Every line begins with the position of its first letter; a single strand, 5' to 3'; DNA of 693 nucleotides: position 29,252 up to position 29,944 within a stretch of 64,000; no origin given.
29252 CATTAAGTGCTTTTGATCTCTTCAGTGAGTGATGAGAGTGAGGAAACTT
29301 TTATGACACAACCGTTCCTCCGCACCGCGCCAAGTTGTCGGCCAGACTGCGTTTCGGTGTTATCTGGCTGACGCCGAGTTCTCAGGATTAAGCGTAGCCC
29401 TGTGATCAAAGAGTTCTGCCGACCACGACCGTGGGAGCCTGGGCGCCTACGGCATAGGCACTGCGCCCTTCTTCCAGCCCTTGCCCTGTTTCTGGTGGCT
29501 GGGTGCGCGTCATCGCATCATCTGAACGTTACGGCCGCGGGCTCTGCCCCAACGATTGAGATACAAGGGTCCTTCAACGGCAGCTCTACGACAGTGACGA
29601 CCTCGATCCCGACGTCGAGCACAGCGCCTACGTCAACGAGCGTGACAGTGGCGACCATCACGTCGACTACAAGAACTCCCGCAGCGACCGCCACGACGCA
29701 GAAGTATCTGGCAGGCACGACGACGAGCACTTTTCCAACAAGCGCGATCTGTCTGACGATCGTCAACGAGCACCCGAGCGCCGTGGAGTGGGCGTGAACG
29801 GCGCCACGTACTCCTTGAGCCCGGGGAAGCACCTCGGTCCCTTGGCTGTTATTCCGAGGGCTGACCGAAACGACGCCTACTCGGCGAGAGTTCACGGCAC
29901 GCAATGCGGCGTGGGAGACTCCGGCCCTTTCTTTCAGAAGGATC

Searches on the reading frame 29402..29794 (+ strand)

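Call 9: search_protein_families(library=pfam, proteins=[window:29402-29794:+], max_evalue=0.01)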
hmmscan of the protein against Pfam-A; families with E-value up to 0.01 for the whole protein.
window:29402-29794:+ (131 aa): 1 family
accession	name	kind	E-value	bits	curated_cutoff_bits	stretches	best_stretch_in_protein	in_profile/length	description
PF01456.22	Mucin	-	0.006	17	34.7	1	21-116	4-96/143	Mucin-like glycoprotein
